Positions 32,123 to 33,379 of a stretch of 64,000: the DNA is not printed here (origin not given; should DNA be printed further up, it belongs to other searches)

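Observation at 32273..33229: Secreted EF-hand / RED-heptad-repeat / Gly-rich protein of unrecognised family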

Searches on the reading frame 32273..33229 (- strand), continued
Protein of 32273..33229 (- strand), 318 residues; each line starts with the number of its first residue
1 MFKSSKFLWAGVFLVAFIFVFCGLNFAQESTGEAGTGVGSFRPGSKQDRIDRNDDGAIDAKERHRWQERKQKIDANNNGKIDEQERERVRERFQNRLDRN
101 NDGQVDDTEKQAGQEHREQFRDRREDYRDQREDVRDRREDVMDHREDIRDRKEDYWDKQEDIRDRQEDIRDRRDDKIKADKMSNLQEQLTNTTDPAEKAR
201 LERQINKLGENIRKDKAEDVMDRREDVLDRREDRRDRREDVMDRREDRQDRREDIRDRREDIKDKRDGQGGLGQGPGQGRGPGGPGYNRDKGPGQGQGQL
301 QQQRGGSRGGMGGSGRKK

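Call 25: find_related_loci(query=A1, collection=genome_contigs, flank=6000)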
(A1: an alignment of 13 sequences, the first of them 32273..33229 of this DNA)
Query A1 (318 aa) in genome_contigs; peptide patterns used: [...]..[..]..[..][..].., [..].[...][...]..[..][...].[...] (x = any residue, [..] = any of these).
599 stretches matched a pattern (row limit reached: there are more); 178 encode a relative of the query (tblastn E <= 1e-3); the best 80 are kept; 80 distinct loci.
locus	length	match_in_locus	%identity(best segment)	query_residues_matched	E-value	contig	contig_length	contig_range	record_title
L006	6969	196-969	48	58-308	1e-42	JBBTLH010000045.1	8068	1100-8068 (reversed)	MAG: Candidatus Omnitrophota bacterium isolate H51-bin162_1 H51_bin162_1_000000000045, whole genome shotgun sequence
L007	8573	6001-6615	50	10-273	2e-36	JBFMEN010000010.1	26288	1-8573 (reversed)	MAG: Candidatus Omnitrophota bacterium isolate MAG246 MAG246_10, whole genome shotgun sequence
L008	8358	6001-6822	53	1-301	1e-34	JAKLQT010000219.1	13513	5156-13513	MAG: Candidatus Omnitrophota bacterium isolate bin S2.42 k141_595485, whole genome shotgun sequence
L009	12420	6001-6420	60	105-258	7e-34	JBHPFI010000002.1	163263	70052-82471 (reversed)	Candidatus Omnitrophota bacterium isolate SAG AM-311-J02 NODE_2_length_163263_cov_30.215639, whole genome shotgun sequen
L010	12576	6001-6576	58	1-267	1e-33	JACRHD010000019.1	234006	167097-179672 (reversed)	MAG: Nitrospirae bacterium isolate NC_groundwater_1768_Pr3_B-0.1um_50_19 SR-2_scaffold_141_876827, whole genome shotgun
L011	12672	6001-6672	37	20-303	1e-32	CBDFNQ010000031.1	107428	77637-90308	MAG: Gammaproteobacteria bacterium isolate 82f50fbc-aeb5-4c25-aad8-d745897ec859 genome assembly, contig: contig_31, whol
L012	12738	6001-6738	35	6-285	6e-28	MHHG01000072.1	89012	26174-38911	MAG: Omnitrophica WOR_2 bacterium RIFOXYA2_FULL_38_17 rifoxya2_full_scaffold_87, whole genome shotgun sequence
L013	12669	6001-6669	43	13-246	3e-32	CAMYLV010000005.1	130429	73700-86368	MAG: uncultured Desulfobacterales bacterium isolate FCS_Desulfobacterota_01 genome assembly, contig: scaffold_23, whole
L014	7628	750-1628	42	12-286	2e-24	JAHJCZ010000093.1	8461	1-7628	MAG: Candidatus Omnitrophota bacterium isolate Modern_marine.mb.324 Modern_marine.mb.324_k141_1334863, whole genome shot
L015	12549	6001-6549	37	86-308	3e-23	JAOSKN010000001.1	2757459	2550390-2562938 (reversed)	MAG: Planctomycetota bacterium isolate FR_30 FR-Planctomycetota-2_s1, whole genome shotgun sequence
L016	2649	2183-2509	47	122-258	9e-22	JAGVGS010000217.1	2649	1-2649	MAG: Candidatus Omnitrophota bacterium isolate DeMMO2_33 c_000000025912, whole genome shotgun sequence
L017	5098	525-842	47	127-261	1e-21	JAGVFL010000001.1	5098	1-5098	MAG: Candidatus Omnitrophota bacterium isolate DeMMO2_44 c_000000028285, whole genome shotgun sequence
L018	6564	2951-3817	38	3-289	2e-21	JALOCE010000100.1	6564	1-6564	MAG: Candidatus Omnitrophota bacterium isolate SO_2017_LW4 bin 43 scaffold_22737_c1_LW137-91_2017, whole genome shotgun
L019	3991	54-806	54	125-301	1e-20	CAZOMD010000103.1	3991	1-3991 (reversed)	MAG TPA_asm: uncultured Planctomycetia bacterium isolate binchicken_co232_106 genome assembly, contig: NODE_40694_length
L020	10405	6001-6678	32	1-267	2e-20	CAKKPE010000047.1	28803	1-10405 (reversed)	bacterium isolate Hainich-H32-bin143-1 genome assembly, contig: H32-bin143_1_Hain_PNK108_H32_02um_725_length_28803_cov_7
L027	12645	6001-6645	43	86-265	5e-19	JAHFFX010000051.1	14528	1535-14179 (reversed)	MAG: Candidatus Omnitrophota bacterium isolate nzgw301 NODE_5441_length_14529_cov_2.940033, whole genome shotgun sequenc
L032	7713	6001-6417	43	1-285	6e-16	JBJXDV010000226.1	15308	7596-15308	MAG: Chitinophagaceae bacterium isolate P.bin.65 k127_116453, whole genome shotgun sequence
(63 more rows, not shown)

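Call 32: search_protein_families(library=pfam, proteins=[L008:3858-4454:+, L008:4504-5154:+, L008:5138-5890:+, L006:1655-2320:+, L011:7871-8503:+, L032:5323-5778:+, L032:4420-5274:+, L032:7055-7651:-, L011:7350-7697:+, L027:5095-5760:+], max_evalue=0.01)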
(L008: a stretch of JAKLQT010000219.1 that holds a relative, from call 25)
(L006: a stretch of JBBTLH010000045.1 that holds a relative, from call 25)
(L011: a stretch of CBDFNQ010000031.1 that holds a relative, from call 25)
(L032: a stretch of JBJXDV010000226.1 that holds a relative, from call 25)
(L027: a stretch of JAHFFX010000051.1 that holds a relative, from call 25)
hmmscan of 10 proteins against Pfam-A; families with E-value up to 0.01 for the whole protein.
L008:3858-4454:+ (198 aa): 4 families
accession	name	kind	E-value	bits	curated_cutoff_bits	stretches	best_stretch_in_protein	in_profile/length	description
PF04542.20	Sigma70_r2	-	1.4e-18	66.9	24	1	30-96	1-69/71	Sigma-70 region 2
PF08281.18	Sigma70_r4_2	-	1.4e-14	53.9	25.7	1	138-187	4-53/54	Sigma-70, region 4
PF04545.22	Sigma70_r4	-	2.3e-10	40.3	24.1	1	141-190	1-50/50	Sigma-70, region 4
PF08280.17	HTH_Mga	-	0.00035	21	23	1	149-193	8-52/59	M protein trans-acting positive regulator (MGA) HTH domain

L008:4504-5154:+ (216 aa): 1 family
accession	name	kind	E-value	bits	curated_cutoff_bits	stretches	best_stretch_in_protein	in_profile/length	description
PF13490.11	zf-HC2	-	3.9e-06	27.3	22.2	1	3-37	1-35/35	Putative zinc-finger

L008:5138-5890:+ (250 aa): 1 family
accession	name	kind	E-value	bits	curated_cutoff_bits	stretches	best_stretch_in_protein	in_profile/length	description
PF11304.13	DUF3106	-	3.7e-11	43.8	24.3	1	71-134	40-103/104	Protein of unknown function (DUF3106)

L006:1655-2320:+ (221 aa): 1 family
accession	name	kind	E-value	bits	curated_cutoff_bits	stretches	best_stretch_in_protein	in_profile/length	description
PF13490.11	zf-HC2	-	0.0087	16.6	22.2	0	13-38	10-35/35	Putative zinc-finger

L011:7871-8503:+ (210 aa): 2 families
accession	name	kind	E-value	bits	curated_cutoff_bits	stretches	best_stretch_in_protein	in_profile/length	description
PF11304.13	DUF3106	-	1.1e-34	119.4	24.3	2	38-140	1-103/104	Protein of unknown function (DUF3106)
PF22618.1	RskA_N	-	0.00044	20.8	27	0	146-173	13-40/48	Anti-sigma-K factor RskA, N-terminal domain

L032:5323-5778:+ (151 aa): 1 family
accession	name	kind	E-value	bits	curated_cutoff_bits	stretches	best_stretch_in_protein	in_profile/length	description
PF02502.23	LacAB_rpiB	-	1.5e-56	190.7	24.7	1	11-148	1-138/138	Ribose/Galactose Isomerase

L032:4420-5274:+ (284 aa): 1 family
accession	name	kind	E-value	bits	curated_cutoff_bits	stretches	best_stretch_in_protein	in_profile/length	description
PF00902.23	TatC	-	1.9e-61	208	25.1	1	20-257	1-208/208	Sec-independent protein translocase protein (TatC)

L032:7055-7651:- (198 aa): 1 family
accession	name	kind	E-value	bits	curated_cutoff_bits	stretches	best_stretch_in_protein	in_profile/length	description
PF01916.23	DS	-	8.1e-22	78.3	27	1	39-193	145-286/288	Deoxyhypusine synthase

L011:7350-7697:+ (115 aa): 0 families

L027:5095-5760:+ (221 aa): 3 families
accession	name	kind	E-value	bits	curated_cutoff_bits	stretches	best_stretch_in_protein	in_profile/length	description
PF11304.13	DUF3106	-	4.2e-25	88.7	24.3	2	42-134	10-102/104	Protein of unknown function (DUF3106)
PF24815.1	HMG_WDHD1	-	2.9e-06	27.6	51.6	1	39-65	25-51/51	WDHD1 HMG box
PF00505.25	HMG_box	-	0.00075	20.3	25.4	0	40-70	28-58/69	HMG (high mobility group) box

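Call 46: search_protein_families(library=ncbifam, proteins=[L008:3858-4454:+, L008:4504-5154:+, L008:5138-5890:+, L011:6748-7359:+, L011:7350-7697:+, L011:7871-8503:+, L006:991-1653:+, L006:1655-2320:+, L008:6001-6876:+], max_evalue=0.001)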
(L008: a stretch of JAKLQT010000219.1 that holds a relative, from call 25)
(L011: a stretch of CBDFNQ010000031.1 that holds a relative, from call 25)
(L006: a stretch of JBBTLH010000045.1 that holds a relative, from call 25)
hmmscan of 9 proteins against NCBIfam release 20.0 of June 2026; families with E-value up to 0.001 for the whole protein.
L008:3858-4454:+ (198 aa): 102 families (the best 25 are shown)
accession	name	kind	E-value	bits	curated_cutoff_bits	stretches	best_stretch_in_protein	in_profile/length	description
NF009166.1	PRK12513.1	equivalog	3.3e-40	137.9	206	1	10-195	7-189/193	RNA polymerase sigma factor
NF004113.0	PRK05602.1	equivalog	8.6e-37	126.8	208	1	10-193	30-202/211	RNA polymerase sigma factor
NF007223.0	PRK09641.1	equivalog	1.6e-36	125.9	209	1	17-193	10-185/187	RNA polymerase sigma factor SigW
TIGR02948.1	SigW_bacill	equivalog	9.9e-34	117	243.1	1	16-193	9-185/187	RNA polymerase sigma factor SigW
TIGR02937.1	sigma70-ECF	superfamily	4.3e-33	114.3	42.9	1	26-192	2-165/165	sigma-70 family RNA polymerase sigma factor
NF008888.0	PRK11922.1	equivalog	9.2e-33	113.8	204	1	5-194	10-198/231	RNA polymerase sigma factor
TIGR02985.1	Sig70_bacteroi1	subfamily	1e-32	113.6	126.4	1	27-192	3-162/162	RNA polymerase sigma-70 factor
NF058625.1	sigma_PG0214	equivalog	1.7e-32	112.4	130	1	25-193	4-162/170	GFO_1088 family ECF-type sigma factor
NF009190.0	PRK12538.1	equivalog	4.9e-32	111.5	303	1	5-193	43-220/233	RNA polymerase sigma factor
NF007229.0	PRK09647.1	equivalog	2.5e-30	105.5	265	1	22-194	41-204/220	RNA polymerase sigma factor SigE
NF009172.0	PRK12519.1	subfamily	9.8e-30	103.5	222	1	10-194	14-191/194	RNA polymerase sigma factor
TIGR02939.1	RpoE_Sigma70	equivalog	1.6e-29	103.3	236.15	1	11-193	6-187/190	RNA polymerase sigma factor RpoE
NF007225.0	PRK09643.1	equivalog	3.5e-29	102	190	1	10-194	12-184/204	RNA polymerase sigma factor SigM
NF009174.0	PRK12522.1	equivalog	7.7e-28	97.7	217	1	27-195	5-170/175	RNA polymerase sigma factor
TIGR02950.1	SigM_subfam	subfamily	1.1e-27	96.8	147.95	1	27-191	2-157/159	RNA polymerase sigma factor, SigM family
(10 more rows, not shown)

L008:4504-5154:+ (216 aa): 2 families
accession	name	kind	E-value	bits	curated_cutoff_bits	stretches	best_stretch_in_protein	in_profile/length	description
NF052375.1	antisigma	equivalog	1.8e-06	28.2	100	1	17-122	9-112/217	anti-sigma factor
TIGR03988.1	antisig_RsrA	equivalog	0.00017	21.6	62.5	1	3-51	2-50/77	mycothiol system anti-sigma-R factor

L008:5138-5890:+ (250 aa): 0 families

L011:6748-7359:+ (203 aa): 58 families (the best 25 are shown)
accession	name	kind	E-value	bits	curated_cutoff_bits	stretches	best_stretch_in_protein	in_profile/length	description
NF006550.0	PRK09047.1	equivalog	3.4e-68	228.9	173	1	22-201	6-190/194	RNA polymerase sigma factor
TIGR02937.1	sigma70-ECF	superfamily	4.5e-22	78.4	42.9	1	29-198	2-165/165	sigma-70 family RNA polymerase sigma factor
TIGR02983.1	SigE-fam_strep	subfamily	1.4e-19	70.5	141.55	1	25-200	3-160/162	SigE family RNA polymerase sigma factor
TIGR02985.1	Sig70_bacteroi1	subfamily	5.8e-19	68.9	126.4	1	31-198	4-162/162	RNA polymerase sigma-70 factor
NF058625.1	sigma_PG0214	equivalog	1.6e-18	67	130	1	28-198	4-161/170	GFO_1088 family ECF-type sigma factor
NF008888.0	PRK11922.1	equivalog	2.9e-16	59.8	204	1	26-200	28-198/231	RNA polymerase sigma factor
TIGR02984.1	Sig-70_plancto1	subfamily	2.9e-14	53.1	183.75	1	51-198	34-188/189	RNA polymerase sigma-70 factor, Planctomycetaceae-specific subfamily 1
NF009166.1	PRK12513.1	equivalog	2.2e-13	50.3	206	1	44-200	38-188/193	RNA polymerase sigma factor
NF009179.0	PRK12527.1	equivalog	2e-12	47.5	162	1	45-198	12-153/159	RNA polymerase sigma factor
NF007225.0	PRK09643.1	equivalog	1.1e-11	44.8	190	1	31-199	30-183/204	RNA polymerase sigma factor SigM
NF009176.0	PRK12524.1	equivalog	2.5e-11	43.7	264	1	38-198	36-184/196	RNA polymerase sigma factor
TIGR02952.1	Sig70_famx2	equivalog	4.1e-11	43.1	206.45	1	31-198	14-170/170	ECF subfamily RNA polymerase sigma factor, BldN family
NF009196.0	PRK12544.1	equivalog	4.2e-11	42.6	287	1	31-202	21-200/208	RNA polymerase factor sigma-70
TIGR02950.1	SigM_subfam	subfamily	2e-10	40.7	147.95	1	86-197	46-157/159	RNA polymerase sigma factor, SigM family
TIGR02954.1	Sig70_famx3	hypoth_equivalog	2.4e-10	40.4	188.5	1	29-199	17-168/170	RNA polymerase sigma-70 factor, TIGR02954 family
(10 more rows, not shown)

L011:7350-7697:+ (115 aa): 0 families

L011:7871-8503:+ (210 aa): 0 families

L006:991-1653:+ (220 aa): 109 families (the best 25 are shown)
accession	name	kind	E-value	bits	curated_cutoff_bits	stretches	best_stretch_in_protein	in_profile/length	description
TIGR02939.1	RpoE_Sigma70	equivalog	5.8e-42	143.9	236.15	1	29-213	7-187/190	RNA polymerase sigma factor RpoE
NF007223.0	PRK09641.1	equivalog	3.6e-38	131.3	209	1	30-212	6-184/187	RNA polymerase sigma factor SigW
NF009166.1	PRK12513.1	equivalog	7.8e-37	126.9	206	1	28-216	8-190/193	RNA polymerase sigma factor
NF008888.0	PRK11922.1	equivalog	4e-35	121.5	204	1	25-214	13-198/231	RNA polymerase sigma factor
TIGR02937.1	sigma70-ECF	superfamily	1.9e-34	118.6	42.9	1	43-212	2-165/165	sigma-70 family RNA polymerase sigma factor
TIGR02954.1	Sig70_famx3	hypoth_equivalog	8.6e-34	116.7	188.5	2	29-133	3-107/170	RNA polymerase sigma-70 factor, TIGR02954 family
NF006930.0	PRK09415.1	subfamily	2.6e-32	112.1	198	1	40-212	14-175/179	RNA polymerase factor sigma C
NF007225.0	PRK09643.1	equivalog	2.8e-32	112.1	190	1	29-215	14-185/204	RNA polymerase sigma factor SigM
TIGR02948.1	SigW_bacill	equivalog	2.7e-31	109.1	243.1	1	31-212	7-184/187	RNA polymerase sigma factor SigW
TIGR02985.1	Sig70_bacteroi1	subfamily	3.5e-31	108.6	126.4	1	42-212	1-162/162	RNA polymerase sigma-70 factor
NF004113.0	PRK05602.1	equivalog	7.4e-30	104.1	208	1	22-216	25-205/211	RNA polymerase sigma factor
NF009171.0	PRK12518.1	equivalog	2.8e-28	99.1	208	1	27-212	12-184/191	RNA polymerase sigma factor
NF006550.0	PRK09047.1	equivalog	3.7e-28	98.3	173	1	48-216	18-191/194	RNA polymerase sigma factor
NF053879.1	RNAPolSigSigVBac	equivalog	2.7e-26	92.2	190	2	42-127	4-90/160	RNA polymerase sigma factor SigV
NF058625.1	sigma_PG0214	equivalog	3.9e-26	91.8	130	1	41-215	3-164/170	GFO_1088 family ECF-type sigma factor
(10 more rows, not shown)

L006:1655-2320:+ (221 aa): 1 family
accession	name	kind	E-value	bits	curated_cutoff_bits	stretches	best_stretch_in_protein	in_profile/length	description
NF052375.1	antisigma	equivalog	2e-06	28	100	1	14-123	5-104/217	anti-sigma factor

L008:6001-6876:+ (291 aa): 0 families

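Call 47: search_protein_representatives(alignment_id=A1)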
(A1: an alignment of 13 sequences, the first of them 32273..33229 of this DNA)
Query: 13 sequences, 261 profile positions. Proteins with E-value up to 0.001 (for the whole library): 18370; up to 1e-10: 1762; up to 1e-30: 13. The best 150 are listed.
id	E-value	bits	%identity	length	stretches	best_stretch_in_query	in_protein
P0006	1.4e-74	267.0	-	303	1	2-257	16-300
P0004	2.5e-70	253.1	-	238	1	8-247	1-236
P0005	3.8e-66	239.4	-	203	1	8-198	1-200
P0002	5.9e-65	235.5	-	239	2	122-258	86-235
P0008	8.6e-65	234.9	-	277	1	17-241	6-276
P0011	1.0e-61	224.9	-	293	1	1-258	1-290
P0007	2.3e-50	187.6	-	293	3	93-243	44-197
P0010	7.6e-48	179.4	-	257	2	88-251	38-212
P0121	4.7e-39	150.6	-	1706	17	34-103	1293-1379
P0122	2.0e-38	148.6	-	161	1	2-128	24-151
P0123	3.1e-35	138.1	-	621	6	35-106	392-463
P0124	1.6e-31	125.9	-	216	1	57-232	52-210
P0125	3.0e-31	125.0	-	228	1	31-146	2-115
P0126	1.3e-30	122.9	-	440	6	44-93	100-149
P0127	4.6e-30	121.1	-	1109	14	65-97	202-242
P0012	4.4e-22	95.0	-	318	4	75-153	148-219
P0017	2.7e-20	89.1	-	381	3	108-155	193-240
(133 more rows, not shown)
